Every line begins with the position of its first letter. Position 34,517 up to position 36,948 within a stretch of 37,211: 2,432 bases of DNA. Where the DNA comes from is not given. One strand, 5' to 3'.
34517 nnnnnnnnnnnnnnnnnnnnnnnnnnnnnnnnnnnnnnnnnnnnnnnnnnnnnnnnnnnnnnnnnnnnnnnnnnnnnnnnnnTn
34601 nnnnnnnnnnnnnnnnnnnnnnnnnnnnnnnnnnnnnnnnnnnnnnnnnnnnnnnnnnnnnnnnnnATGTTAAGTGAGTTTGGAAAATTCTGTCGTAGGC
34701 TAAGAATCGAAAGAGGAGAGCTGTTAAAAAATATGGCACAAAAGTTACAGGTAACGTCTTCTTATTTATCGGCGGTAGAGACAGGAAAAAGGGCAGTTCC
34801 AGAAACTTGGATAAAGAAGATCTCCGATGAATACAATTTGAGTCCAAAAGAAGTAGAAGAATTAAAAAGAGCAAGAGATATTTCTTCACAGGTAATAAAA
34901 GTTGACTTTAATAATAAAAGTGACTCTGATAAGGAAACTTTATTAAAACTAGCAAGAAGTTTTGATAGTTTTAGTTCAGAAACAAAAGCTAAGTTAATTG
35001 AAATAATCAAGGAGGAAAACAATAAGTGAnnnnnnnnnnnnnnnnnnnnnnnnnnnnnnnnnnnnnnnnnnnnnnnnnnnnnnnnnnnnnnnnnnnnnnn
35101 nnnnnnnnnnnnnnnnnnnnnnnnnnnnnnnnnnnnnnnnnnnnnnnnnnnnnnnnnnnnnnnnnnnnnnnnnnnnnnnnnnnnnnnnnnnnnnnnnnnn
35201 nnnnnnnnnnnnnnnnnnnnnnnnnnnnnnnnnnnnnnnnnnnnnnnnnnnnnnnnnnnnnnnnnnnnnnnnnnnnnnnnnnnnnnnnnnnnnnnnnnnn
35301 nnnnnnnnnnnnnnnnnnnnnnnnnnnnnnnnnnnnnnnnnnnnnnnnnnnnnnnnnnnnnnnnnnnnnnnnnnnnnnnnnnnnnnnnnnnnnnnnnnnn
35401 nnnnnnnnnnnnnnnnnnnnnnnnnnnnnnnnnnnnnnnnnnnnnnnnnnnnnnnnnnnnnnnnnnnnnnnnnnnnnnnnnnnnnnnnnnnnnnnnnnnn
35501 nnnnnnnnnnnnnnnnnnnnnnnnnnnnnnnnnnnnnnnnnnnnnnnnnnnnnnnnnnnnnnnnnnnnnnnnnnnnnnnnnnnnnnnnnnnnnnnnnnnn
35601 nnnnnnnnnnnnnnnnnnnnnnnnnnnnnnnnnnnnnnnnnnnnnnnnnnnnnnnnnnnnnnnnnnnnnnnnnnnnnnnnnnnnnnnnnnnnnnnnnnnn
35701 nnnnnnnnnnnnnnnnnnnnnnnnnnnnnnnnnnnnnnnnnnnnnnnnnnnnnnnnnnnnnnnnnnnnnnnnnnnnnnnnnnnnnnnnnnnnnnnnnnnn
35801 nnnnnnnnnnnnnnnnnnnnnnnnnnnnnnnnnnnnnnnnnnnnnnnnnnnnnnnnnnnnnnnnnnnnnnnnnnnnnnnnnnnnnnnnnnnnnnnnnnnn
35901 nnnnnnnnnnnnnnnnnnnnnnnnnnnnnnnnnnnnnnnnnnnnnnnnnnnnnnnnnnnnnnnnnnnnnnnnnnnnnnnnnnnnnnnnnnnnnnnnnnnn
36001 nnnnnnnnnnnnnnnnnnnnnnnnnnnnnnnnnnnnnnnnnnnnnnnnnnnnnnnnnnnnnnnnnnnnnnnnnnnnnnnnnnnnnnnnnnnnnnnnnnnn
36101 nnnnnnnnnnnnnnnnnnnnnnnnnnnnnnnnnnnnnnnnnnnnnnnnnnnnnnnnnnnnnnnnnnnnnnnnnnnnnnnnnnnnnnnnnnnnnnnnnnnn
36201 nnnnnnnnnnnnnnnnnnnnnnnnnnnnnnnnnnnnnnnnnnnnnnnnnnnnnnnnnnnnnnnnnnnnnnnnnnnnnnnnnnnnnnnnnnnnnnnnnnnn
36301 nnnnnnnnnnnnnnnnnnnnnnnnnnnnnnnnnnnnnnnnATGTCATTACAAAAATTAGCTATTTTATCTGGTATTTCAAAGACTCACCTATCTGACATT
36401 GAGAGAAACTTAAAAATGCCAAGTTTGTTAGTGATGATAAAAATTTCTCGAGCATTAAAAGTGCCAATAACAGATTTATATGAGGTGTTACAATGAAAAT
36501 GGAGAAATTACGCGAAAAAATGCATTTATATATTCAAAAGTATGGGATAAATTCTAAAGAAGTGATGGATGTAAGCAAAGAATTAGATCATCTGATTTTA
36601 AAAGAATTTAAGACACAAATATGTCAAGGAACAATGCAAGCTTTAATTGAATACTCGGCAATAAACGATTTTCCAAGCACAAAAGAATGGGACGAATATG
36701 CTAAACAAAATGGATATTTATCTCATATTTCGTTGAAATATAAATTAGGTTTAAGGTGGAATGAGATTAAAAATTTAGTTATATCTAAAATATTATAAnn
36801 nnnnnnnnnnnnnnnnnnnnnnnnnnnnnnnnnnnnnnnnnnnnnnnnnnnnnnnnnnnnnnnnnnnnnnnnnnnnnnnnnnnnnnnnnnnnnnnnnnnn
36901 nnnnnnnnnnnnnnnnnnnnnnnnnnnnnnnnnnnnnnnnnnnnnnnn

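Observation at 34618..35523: Consensus sigma-A promoter driving an XRE-HTH + ImmA/IrrE metallopeptidase pair at the prophage right arm, separate from the CI switch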

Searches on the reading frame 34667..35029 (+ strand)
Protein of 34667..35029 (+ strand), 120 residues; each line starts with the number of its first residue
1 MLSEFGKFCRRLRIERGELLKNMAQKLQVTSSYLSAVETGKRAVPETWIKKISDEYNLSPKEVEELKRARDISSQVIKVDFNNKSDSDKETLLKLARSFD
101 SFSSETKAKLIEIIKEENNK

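Call 6: search_protein_families(library=pfam, proteins=[window:34667-35029:+], max_evalue=0.1)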
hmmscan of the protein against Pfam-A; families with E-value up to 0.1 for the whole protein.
window:34667-35029:+ (120 aa): 5 families
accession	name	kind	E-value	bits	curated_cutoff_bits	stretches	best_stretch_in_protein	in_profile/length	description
PF13560.12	HTH_31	-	2.4e-08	34.6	27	1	4-66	1-64/64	Helix-turn-helix domain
PF01381.28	HTH_3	-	7.4e-07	29.6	23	1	11-62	3-54/55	Helix-turn-helix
PF12844.13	HTH_19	-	0.00014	22.1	30.2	1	6-62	1-57/64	Helix-turn-helix domain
PF13012.11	MitMem_reg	-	0.0016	18.8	26.6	1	20-63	34-77/113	Maintenance of mitochondrial structure and function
PF13413.12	HTH_25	-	0.021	15.1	24.6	1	9-41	2-34/62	Helix-turn-helix domain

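Call 7: search_protein_families(library=phrogs, proteins=[window:34667-35029:+], max_evalue=0.01)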
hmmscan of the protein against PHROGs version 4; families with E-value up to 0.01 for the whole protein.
window:34667-35029:+ (120 aa): 8 families
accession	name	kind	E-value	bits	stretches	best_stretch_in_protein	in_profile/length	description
phrog_8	-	transcription regulation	3.2e-07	31.1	1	9-115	163-254/346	transcriptional regulator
phrog_33502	-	unknown function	1.2e-05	26.2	1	2-47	111-156/190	-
phrog_2439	-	transcription regulation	0.00023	21.2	1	10-60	13-63/367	transcriptional regulator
phrog_1124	-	transcription regulation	0.0005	20.7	1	16-57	19-60/177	transcriptional regulator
phrog_1468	-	transcription regulation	0.0025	18.4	0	14-55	17-57/67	transcriptional repressor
phrog_4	-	transcription regulation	0.0034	17.4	1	5-63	137-191/400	transcriptional repressor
phrog_7241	-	transcription regulation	0.0041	18.2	0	12-62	69-119/122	transcriptional regulator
phrog_638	-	transcription regulation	0.0093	16.8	0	21-63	21-63/145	transcriptional regulator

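Call 9: search_protein_families(library=padloc, proteins=[window:34667-35029:+], max_evalue=0.01)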
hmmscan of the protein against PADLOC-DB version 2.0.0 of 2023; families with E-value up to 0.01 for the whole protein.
window:34667-35029:+ (120 aa): 7 families
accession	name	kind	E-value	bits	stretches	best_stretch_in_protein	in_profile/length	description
PDLC02926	HTH_VI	-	1.3e-10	39.4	1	5-58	2-55/92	-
PDLC03665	Control_protein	-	8.1e-07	27.2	1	5-64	9-69/77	control protein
PDLC04142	capH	-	0.00038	19.5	1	9-100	11-99/103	capH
PDLC03664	Control_protein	-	0.001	17.5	1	2-63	11-72/74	control protein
PDLC03954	RmrA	-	0.0038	14.2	1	9-60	15-66/380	-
PDLC04775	PDC-M69A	-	0.005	15.3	1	18-78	21-80/113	-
PDLC03943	RmrA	-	0.0054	13.9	1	11-66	9-64/370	-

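Call 29: search_protein_families(library=ncbifam, proteins=[window:34667-35029:+], max_evalue=10)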
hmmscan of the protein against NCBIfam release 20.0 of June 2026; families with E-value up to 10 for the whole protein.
window:34667-35029:+ (120 aa): 9 families
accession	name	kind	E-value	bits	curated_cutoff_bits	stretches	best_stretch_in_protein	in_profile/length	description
NF006015.0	PRK08154.1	subfamily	0.00023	20.4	204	1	2-93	28-119/314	anaerobic benzoate catabolism transcriptional regulator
NF046032.1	TransRegSlrRBacil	equivalog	0.0005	20.2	250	1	6-63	3-61/149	HTH-type transcriptional regulator SlrR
NF038139.1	Reg_Aceta_RamB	equivalog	0.00084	18.1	700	1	6-70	4-68/465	acetate metabolism transcriptional regulator RamB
NF047948.1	male_kill_WMK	equivalog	0.0017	17.8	300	1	5-99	163-258/300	WO male-killing family protein Wmk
NF041677.1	trans_regClgR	equivalog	0.006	16.6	170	1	6-54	10-58/113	transcriptional regulator ClgR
NF010723.1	PRK14125.1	equivalog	0.0069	16.3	60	1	90-119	41-70/87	cell division suppressor protein YneA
TIGR03070.1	couple_hipB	subfamily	0.016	15.2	71.65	1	4-44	2-42/58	type II toxin-antitoxin system Y4mF family antitoxin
NF058600.1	TransRegSco1979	equivalog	0.078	12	350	1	6-65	10-70/280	Sco1979 family transcriptional regulator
TIGR00673.1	cynS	equivalog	0.11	12.5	113.3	1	20-70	24-74/150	cyanase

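Call 63: search_solved_structures(query=window:34667-35026:+, max_evalue=0.1)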
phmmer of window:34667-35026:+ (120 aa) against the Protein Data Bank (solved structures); distinct sequences matched with E-value up to 0.1: 10.
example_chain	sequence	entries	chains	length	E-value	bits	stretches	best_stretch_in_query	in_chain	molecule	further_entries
6rnz_A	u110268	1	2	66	0.0029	21.1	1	9-62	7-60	HTH-type transcriptional regulator DdrOC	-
8tac_A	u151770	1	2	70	0.006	20.1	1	4-54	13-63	DBP48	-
6rmq_A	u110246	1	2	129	0.01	19.4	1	9-62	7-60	HTH-type transcriptional regulator DdrOC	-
6rnx_A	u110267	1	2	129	0.011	19.3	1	9-62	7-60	HTH-type transcriptional regulator DdrOC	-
5tn0_A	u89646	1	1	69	0.027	18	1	6-59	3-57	HTH-type transcriptional regulator SinR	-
3qq6_A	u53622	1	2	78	0.034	17.7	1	6-59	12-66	HTH-type transcriptional regulator sinR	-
1b0n_A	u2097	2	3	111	0.037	17.6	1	6-65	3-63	PROTEIN (SINR PROTEIN) | HTH-TYPE TRANSCRIPTIONAL REGULATOR SINR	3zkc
9sf2_A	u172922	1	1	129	0.043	17.4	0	6-54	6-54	Transcriptional regulator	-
7w5z_B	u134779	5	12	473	0.079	16.5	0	13-98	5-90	Protein phosphatase 2C, putative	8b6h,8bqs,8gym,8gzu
1y7y_A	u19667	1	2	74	0.083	16.5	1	3-63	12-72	C.AhdI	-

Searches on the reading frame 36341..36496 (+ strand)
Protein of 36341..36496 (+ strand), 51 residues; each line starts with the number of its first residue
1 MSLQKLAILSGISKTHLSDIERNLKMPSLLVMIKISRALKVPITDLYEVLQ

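Call 6: search_protein_families(library=pfam, proteins=[window:36341-36496:+], max_evalue=0.1)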
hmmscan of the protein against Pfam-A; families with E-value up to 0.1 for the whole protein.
window:36341-36496:+ (51 aa): 4 families
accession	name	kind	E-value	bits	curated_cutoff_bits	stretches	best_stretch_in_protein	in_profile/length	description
PF01381.28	HTH_3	-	1.4e-10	41.5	23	1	1-46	10-55/55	Helix-turn-helix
PF13443.12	HTH_26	-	3e-05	24.6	22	1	1-48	11-59/63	Cro/C1-type HTH DNA-binding domain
PF12844.13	HTH_19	-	9.6e-05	22.7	30.2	1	1-47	13-59/64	Helix-turn-helix domain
PF13560.12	HTH_31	-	0.0085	16.8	27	1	2-44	16-59/64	Helix-turn-helix domain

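Call 7: search_protein_families(library=phrogs, proteins=[window:36341-36496:+], max_evalue=0.01)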
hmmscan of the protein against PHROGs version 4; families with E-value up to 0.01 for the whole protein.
window:36341-36496:+ (51 aa): 9 families
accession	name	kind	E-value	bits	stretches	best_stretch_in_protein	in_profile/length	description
phrog_7241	-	transcription regulation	1.1e-07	33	1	1-47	75-121/122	transcriptional regulator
phrog_8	-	transcription regulation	1.2e-05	25.9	1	1-46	90-215/346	transcriptional regulator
phrog_5823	-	transcription regulation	0.00015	22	1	2-46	21-66/404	transcriptional regulator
phrog_4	-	transcription regulation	0.00015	21.9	1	1-47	148-192/400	transcriptional repressor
phrog_25914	-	DNA, RNA and nucleotide metabolism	0.00026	22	1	4-50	42-88/96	HTH DNA binding protein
phrog_2439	-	transcription regulation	0.00065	19.7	1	1-46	21-66/367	transcriptional regulator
phrog_2328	-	transcription regulation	0.0013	19.5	1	1-47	29-75/128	transcriptional repressor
phrog_1373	-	transcription regulation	0.0015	19.5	1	1-43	77-119/166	transcriptional regulator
phrog_2104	-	unknown function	0.0068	17.6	1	1-44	53-96/103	-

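Call 9: search_protein_families(library=padloc, proteins=[window:36341-36496:+], max_evalue=0.01)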
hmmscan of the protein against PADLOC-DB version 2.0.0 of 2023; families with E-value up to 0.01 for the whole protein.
window:36341-36496:+ (51 aa): 9 families
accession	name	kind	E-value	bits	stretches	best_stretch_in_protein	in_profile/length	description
PDLC02926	HTH_VI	-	1.3e-10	39.4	1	1-46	15-60/92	-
PDLC03665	Control_protein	-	7.5e-06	24.1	1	1-48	23-70/77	control protein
PDLC04142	capH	-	2e-05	23.6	1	1-44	20-63/103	capH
PDLC03666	Control_protein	-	0.00015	20.1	1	2-49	21-68/77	control protein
PDLC03664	Control_protein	-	0.00069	18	1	2-46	28-72/74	control protein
PDLC03954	RmrA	-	0.00098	16.1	1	2-46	25-69/380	-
PDLC03944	RmrA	-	0.0012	16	1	1-47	20-66/384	-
PDLC03671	Control_protein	-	0.0052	15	1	2-46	29-73/84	control protein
PDLC03953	RmrA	-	0.0077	13.5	1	3-44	21-62/373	-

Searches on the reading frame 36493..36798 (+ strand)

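Call 6: search_protein_families(library=pfam, proteins=[window:36493-36798:+], max_evalue=0.1)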
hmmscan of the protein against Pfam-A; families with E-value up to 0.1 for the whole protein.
window:36493-36798:+ (101 aa): 1 family
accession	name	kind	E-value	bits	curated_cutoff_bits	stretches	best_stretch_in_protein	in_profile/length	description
PF09388.15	SpoOE-like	-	9.6e-11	41.9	23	1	2-37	4-39/42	Spo0E like sporulation regulatory protein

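Call 7: search_protein_families(library=phrogs, proteins=[window:36493-36798:+], max_evalue=0.01)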
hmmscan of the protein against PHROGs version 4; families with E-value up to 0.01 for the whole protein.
window:36493-36798:+ (101 aa): 1 family
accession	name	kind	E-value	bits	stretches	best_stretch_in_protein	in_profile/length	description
phrog_31003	-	unknown function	0.0057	18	1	1-42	1-42/76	-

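Call 9: search_protein_families(library=padloc, proteins=[window:36493-36798:+], max_evalue=0.01)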
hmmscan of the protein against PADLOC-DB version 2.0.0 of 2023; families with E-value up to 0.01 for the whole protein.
window:36493-36798:+ (101 aa): 0 families

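Call 29: search_protein_families(library=ncbifam, proteins=[window:36493-36798:+], max_evalue=10)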
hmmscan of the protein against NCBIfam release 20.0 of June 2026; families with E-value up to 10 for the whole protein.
window:36493-36798:+ (101 aa): 1 family
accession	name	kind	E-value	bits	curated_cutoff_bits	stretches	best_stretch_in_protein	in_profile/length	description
NF053868.1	DS1_1_antiphage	equivalog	0.04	12.9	330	1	4-75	236-310/369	nucleoid-associated anti-phage protein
